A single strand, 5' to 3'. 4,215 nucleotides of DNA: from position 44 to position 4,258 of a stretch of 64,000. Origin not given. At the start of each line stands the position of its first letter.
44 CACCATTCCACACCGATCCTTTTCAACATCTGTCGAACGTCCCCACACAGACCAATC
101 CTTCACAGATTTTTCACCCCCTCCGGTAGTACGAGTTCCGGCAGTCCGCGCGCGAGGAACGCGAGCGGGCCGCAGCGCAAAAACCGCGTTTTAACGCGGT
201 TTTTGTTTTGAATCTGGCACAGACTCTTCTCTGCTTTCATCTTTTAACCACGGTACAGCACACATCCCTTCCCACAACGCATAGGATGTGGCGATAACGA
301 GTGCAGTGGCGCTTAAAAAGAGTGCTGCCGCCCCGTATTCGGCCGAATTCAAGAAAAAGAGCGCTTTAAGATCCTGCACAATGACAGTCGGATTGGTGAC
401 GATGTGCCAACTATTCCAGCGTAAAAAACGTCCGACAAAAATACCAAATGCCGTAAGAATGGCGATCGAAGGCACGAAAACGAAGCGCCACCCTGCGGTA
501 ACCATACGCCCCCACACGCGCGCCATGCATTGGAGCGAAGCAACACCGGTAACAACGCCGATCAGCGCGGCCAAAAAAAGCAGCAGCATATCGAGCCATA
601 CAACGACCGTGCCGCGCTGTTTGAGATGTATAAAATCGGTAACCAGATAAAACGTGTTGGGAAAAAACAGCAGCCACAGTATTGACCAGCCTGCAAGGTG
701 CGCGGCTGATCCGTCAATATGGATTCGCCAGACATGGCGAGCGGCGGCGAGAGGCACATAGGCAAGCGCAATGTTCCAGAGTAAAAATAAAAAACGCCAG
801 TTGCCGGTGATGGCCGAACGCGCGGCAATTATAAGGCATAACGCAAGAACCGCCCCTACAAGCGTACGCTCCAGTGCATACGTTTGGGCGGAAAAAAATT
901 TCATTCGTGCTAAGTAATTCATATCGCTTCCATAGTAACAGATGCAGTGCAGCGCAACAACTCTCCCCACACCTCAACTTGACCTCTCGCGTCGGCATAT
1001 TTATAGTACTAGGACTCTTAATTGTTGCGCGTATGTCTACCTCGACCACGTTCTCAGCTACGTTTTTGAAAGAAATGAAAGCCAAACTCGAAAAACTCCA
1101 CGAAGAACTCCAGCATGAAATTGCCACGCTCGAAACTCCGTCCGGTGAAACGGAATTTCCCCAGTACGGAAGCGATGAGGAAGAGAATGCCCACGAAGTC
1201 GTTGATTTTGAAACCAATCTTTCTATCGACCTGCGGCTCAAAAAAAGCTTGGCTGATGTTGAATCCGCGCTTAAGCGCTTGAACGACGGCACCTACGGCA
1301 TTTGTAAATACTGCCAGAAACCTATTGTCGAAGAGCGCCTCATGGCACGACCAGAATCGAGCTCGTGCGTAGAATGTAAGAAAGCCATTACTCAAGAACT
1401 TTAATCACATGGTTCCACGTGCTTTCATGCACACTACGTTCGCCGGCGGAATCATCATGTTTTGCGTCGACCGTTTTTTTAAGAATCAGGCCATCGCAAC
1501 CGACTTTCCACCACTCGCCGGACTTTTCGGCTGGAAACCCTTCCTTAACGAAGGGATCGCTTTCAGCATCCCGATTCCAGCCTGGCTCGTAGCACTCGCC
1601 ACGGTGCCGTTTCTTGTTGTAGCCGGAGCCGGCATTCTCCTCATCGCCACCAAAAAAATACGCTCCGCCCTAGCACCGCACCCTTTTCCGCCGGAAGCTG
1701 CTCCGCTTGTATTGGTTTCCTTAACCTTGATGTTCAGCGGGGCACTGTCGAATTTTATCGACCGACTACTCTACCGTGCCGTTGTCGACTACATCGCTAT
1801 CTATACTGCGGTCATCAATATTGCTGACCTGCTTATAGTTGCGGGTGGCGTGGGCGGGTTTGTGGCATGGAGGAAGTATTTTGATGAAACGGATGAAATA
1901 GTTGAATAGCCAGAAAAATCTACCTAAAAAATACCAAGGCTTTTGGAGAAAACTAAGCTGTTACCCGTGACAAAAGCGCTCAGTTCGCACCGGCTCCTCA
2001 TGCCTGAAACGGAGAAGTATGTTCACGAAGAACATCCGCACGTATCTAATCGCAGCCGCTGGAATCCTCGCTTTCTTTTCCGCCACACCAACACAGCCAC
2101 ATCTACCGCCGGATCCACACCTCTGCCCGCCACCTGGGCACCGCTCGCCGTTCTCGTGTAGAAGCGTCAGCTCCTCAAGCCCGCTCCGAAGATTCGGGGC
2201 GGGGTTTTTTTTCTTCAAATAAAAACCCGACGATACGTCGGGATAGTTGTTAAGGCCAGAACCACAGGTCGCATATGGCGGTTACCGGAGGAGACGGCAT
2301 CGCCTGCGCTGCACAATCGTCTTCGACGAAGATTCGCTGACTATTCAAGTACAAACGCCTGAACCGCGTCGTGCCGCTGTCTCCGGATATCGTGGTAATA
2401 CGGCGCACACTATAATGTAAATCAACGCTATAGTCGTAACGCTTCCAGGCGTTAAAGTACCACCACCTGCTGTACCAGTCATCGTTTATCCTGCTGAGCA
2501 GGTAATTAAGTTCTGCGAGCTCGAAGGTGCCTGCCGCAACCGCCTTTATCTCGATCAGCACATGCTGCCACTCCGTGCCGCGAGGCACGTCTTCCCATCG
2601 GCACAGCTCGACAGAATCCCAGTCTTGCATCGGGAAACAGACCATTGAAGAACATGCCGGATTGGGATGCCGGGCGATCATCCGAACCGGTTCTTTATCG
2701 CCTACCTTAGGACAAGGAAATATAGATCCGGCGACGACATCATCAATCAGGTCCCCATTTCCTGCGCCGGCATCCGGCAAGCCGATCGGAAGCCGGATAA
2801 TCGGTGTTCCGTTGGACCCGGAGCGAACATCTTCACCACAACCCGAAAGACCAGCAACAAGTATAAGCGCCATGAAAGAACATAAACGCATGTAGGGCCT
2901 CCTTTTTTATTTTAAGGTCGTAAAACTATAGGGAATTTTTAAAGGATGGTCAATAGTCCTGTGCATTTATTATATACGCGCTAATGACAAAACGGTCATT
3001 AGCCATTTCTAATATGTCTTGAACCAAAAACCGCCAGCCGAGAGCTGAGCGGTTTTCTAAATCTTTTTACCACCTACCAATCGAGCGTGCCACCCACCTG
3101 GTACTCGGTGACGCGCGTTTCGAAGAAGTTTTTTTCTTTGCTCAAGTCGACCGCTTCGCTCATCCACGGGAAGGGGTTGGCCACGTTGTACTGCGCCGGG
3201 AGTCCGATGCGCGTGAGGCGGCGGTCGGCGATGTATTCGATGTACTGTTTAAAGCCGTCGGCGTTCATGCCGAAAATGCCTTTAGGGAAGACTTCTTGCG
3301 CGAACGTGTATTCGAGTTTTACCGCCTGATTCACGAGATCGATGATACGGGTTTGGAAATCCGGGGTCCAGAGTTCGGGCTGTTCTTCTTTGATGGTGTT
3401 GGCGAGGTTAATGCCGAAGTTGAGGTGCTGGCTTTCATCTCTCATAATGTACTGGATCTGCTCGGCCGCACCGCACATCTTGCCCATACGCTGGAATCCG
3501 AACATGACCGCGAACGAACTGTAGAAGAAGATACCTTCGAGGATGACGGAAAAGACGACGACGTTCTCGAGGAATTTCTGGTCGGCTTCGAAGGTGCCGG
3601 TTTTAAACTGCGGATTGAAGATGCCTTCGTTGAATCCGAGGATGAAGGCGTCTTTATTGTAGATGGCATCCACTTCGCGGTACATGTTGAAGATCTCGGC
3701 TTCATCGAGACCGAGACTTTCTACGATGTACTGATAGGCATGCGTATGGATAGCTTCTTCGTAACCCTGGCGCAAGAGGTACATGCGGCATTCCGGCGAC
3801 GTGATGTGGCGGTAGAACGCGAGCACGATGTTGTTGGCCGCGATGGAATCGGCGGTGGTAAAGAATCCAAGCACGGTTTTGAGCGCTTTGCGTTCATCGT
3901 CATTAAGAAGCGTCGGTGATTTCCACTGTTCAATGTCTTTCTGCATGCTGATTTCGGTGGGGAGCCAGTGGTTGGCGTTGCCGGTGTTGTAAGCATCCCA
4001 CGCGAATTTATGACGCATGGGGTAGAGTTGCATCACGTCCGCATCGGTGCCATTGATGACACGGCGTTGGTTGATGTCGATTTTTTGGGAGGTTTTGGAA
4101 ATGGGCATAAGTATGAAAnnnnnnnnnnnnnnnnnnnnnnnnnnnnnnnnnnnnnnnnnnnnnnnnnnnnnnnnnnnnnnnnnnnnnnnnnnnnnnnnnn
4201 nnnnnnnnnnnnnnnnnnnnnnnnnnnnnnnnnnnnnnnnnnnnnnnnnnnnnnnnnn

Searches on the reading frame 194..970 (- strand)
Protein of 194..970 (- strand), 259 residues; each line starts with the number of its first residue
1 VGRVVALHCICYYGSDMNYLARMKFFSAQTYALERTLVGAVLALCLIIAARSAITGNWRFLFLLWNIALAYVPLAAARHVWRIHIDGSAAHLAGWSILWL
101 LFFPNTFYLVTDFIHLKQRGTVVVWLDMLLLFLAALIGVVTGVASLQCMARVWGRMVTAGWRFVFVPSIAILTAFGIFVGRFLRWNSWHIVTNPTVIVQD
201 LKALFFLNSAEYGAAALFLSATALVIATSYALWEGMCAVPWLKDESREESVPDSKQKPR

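Call 41: search_protein_families(library=pfam, proteins=[window:194-970:-], max_evalue=0.001)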
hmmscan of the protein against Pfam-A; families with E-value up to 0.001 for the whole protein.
window:194-970:- (259 aa): 1 family
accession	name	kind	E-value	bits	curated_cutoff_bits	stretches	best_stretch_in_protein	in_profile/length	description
PF07099.16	DUF1361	-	1.3e-34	120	25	1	65-211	1-155/169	Protein of unknown function (DUF1361)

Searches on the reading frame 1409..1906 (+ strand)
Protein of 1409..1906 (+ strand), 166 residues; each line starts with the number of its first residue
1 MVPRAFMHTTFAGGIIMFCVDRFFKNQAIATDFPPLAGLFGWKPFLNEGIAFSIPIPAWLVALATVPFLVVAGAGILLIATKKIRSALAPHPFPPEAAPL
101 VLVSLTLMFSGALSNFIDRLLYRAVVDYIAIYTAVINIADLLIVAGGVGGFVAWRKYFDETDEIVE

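Call 41: search_protein_families(library=pfam, proteins=[window:1409-1906:+], max_evalue=0.001)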
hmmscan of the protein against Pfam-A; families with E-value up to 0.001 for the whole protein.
window:1409-1906:+ (166 aa): 1 family
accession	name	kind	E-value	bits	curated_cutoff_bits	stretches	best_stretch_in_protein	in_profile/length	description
PF01252.23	Peptidase_A8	-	2.2e-17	64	25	1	15-148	3-134/142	Signal peptidase (SPase) II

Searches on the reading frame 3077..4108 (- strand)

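Call 39: search_protein_families(library=ncbifam, proteins=[window:3077-4108:-], max_evalue=0.00001)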
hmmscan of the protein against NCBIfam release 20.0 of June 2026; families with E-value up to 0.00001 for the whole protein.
window:3077-4108:- (344 aa): 17 families
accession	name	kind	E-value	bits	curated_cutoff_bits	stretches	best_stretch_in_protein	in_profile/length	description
NF005550.0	PRK07209.1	equivalog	7e-160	532.1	309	1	4-344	42-382/383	ribonucleotide-diphosphate reductase subunit beta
NF007186.0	PRK09614.1-5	equivalog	2.9e-83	279.6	237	1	26-340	12-313/328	ribonucleotide-diphosphate reductase subunit beta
NF007184.0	PRK09614.1-3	equivalog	2e-75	254.3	310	1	7-339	14-339/346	ribonucleotide-diphosphate reductase subunit beta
NF009398.0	PRK12759.1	equivalog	2e-39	135.8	649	1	30-340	102-399/410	bifunctional gluaredoxin/ribonucleoside-diphosphate reductase subunit beta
NF006576.0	PRK09101.1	equivalog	1.4e-28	99.8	346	1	47-321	48-341/376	class Ia ribonucleoside-diphosphate reductase subunit beta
TIGR04171.1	RNR_1b_NrdF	exception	1.7e-28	99.7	355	1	36-339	14-304/316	class 1b ribonucleoside-diphosphate reductase subunit beta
NF007183.0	PRK09614.1-2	subfamily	1.5e-24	86.6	320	1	35-332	18-305/327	ribonucleotide-diphosphate reductase subunit beta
NF006200.0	PRK08326.1-3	equivalog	1e-16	61.1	194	1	34-246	29-234/321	R2-like ligand-binding oxidase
NF010572.0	PRK13965.1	subfamily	3.2e-16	59.3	486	1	40-309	41-291/337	class 1b ribonucleoside-diphosphate reductase subunit beta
NF007185.0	PRK09614.1-4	equivalog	7.7e-16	58.2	525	1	44-306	26-269/320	ribonucleotide-diphosphate reductase subunit beta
NF007182.0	PRK09614.1-1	subfamily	5.8e-15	55.2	471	1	41-308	29-277/324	ribonucleotide-diphosphate reductase subunit beta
NF006198.0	PRK08326.1-1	subfamily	4.3e-13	49.2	274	1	35-244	26-229/308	R2-like ligand-binding oxidase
NF006202.0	PRK08326.1-5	equivalog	7.1e-12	45.2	315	1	47-308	31-282/297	R2-like ligand-binding oxidase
NF006199.0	PRK08326.1-2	equivalog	2.7e-11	43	286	1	35-302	30-288/324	R2-like ligand-binding oxidase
NF010573.0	PRK13966.1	equivalog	1e-10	41.1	661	1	42-307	30-276/324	ribonucleotide-diphosphate reductase subunit beta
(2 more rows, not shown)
